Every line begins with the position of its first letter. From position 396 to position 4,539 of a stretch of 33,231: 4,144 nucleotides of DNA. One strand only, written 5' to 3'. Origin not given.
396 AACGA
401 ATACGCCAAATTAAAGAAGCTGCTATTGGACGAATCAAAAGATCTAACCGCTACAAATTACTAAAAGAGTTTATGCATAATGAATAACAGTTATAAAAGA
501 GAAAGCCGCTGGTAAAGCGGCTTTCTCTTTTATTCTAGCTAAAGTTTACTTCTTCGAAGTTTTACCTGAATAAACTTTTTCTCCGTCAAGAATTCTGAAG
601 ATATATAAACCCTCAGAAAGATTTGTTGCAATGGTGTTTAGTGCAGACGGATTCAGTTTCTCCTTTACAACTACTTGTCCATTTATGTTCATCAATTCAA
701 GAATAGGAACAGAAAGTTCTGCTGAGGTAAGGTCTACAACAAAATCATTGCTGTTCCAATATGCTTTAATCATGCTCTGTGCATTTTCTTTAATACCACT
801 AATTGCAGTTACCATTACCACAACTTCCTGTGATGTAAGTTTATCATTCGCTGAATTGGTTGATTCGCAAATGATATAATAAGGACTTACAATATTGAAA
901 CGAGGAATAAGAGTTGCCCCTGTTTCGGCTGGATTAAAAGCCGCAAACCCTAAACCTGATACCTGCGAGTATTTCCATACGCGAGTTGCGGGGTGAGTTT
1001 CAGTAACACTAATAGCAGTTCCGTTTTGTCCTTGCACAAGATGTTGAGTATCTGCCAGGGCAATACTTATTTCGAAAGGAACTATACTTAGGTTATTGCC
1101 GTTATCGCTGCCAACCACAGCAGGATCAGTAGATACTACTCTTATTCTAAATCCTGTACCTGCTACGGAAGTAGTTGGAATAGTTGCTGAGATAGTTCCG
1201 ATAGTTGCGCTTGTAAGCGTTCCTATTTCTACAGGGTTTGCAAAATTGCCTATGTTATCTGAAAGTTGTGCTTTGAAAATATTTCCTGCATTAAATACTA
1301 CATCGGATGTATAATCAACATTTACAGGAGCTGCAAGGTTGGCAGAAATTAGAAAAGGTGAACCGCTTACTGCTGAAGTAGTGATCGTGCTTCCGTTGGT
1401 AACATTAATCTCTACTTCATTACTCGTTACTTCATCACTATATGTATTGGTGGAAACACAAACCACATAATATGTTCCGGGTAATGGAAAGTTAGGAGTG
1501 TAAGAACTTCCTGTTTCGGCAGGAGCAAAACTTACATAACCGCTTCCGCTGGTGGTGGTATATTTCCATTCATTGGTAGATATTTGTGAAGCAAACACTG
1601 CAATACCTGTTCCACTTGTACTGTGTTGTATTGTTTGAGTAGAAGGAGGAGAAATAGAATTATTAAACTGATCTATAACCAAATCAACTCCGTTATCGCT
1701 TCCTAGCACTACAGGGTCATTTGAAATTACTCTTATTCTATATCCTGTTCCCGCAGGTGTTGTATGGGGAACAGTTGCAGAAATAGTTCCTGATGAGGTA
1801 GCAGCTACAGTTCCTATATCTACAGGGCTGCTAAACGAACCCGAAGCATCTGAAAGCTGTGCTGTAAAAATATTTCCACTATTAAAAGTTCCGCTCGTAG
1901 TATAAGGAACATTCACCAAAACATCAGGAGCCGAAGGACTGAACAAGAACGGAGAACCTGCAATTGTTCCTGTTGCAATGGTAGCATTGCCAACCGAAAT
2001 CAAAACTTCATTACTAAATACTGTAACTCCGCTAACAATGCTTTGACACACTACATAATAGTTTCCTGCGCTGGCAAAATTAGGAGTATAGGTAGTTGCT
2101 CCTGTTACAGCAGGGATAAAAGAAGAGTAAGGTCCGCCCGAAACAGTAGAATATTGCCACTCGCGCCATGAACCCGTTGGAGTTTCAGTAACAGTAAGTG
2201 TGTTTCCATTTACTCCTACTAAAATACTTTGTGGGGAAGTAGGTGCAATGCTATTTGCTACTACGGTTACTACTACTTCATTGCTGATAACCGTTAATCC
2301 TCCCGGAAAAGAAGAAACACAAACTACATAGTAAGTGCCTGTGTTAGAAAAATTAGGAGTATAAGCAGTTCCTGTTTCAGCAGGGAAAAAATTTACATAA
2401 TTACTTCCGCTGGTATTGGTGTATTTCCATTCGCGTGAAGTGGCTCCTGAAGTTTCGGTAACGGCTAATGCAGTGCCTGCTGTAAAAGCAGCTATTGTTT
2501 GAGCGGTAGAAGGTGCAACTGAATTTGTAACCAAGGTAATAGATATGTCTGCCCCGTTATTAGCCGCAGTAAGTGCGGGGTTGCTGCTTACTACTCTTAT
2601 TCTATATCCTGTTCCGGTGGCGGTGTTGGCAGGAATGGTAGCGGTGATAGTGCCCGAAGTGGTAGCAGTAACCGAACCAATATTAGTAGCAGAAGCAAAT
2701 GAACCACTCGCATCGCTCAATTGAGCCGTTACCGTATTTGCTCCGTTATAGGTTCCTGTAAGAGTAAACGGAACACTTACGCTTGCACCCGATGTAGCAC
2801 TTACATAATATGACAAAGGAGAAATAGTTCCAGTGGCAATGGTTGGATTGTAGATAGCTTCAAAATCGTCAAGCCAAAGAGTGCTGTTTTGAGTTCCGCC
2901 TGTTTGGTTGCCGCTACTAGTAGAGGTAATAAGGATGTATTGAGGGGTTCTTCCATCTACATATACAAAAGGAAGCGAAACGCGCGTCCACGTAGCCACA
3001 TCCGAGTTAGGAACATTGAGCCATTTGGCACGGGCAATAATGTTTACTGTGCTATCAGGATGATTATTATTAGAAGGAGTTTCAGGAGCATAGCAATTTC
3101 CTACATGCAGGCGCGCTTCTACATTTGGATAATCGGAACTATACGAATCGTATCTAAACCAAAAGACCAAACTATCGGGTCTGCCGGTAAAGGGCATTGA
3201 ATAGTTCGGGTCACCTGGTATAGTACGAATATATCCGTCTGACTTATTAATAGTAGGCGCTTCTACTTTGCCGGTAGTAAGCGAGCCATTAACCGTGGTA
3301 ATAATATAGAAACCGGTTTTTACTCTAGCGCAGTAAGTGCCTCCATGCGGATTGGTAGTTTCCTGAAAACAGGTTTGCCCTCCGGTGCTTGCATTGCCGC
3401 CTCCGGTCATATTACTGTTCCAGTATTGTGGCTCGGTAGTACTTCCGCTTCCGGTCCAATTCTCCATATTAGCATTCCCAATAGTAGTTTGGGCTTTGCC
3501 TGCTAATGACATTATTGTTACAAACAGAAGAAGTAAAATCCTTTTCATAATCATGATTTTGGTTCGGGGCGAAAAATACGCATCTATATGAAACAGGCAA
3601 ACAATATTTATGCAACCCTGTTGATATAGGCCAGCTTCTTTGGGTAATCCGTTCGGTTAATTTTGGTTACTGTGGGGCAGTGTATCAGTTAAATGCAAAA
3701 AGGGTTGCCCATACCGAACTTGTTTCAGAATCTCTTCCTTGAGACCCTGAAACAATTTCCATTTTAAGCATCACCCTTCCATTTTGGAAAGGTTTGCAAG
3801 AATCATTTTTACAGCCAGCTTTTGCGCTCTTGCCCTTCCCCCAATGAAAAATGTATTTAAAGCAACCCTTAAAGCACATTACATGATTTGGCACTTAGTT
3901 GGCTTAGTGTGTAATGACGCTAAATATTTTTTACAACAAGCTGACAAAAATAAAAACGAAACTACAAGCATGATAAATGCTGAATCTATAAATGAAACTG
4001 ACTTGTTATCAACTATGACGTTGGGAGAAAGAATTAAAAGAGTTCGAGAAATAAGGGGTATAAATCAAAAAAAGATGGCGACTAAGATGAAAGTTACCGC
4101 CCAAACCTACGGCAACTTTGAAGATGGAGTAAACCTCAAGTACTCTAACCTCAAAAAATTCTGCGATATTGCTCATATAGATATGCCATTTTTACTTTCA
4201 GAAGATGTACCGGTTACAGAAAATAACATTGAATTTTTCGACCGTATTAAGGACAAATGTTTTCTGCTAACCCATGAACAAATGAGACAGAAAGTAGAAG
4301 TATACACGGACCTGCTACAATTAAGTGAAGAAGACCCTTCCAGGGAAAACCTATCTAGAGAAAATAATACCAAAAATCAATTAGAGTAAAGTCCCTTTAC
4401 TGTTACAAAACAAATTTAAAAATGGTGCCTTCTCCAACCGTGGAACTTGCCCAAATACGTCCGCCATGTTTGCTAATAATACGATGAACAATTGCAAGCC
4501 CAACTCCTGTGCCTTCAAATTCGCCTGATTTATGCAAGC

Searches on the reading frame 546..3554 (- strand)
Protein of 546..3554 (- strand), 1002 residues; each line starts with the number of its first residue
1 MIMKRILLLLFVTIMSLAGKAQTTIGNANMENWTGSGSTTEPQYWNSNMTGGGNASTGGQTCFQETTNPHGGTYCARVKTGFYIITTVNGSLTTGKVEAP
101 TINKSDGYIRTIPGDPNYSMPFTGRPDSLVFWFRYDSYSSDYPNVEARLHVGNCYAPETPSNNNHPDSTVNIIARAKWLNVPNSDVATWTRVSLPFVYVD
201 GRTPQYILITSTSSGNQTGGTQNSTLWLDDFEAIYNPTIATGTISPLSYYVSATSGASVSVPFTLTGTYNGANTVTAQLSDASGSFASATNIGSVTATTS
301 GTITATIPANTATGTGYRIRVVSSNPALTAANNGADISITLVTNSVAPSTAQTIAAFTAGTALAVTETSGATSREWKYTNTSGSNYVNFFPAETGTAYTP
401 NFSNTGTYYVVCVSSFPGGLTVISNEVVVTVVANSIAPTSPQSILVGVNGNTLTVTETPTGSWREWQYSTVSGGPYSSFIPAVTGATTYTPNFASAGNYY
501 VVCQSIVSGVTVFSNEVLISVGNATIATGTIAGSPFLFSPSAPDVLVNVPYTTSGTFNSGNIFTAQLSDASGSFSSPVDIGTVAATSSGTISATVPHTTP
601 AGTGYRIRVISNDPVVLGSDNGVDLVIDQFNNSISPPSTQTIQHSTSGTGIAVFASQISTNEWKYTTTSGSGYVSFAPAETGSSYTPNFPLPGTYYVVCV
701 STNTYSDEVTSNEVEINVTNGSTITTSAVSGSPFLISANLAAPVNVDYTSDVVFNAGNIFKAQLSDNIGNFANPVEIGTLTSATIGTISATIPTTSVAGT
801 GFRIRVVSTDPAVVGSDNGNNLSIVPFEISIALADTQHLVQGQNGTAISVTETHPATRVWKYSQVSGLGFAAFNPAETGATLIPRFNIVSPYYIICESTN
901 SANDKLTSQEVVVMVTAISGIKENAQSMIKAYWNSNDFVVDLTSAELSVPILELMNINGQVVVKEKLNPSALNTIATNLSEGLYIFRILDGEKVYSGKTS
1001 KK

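Call 51: search_protein_families(library=pfam, proteins=[window:546-3554:-], max_evalue=0.001)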
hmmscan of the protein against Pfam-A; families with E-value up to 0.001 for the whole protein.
window:546-3554:- (1002 aa): 1 family
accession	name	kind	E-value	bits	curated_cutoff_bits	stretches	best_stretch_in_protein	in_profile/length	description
PF13201.12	PCMD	-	1.7e-10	41.5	28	1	31-232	17-232/234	Putative carbohydrate metabolism domain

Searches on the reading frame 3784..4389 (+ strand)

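Call 51: search_protein_families(library=pfam, proteins=[window:3784-4389:+], max_evalue=0.001)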
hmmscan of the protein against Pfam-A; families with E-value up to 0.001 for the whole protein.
window:3784-4389:+ (201 aa): 2 families
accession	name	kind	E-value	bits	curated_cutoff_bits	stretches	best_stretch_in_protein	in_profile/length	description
PF12844.13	HTH_19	-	2.4e-07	31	30.2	1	81-127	1-48/64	Helix-turn-helix domain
PF01381.28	HTH_3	-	0.00015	22.2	23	1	84-129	1-47/55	Helix-turn-helix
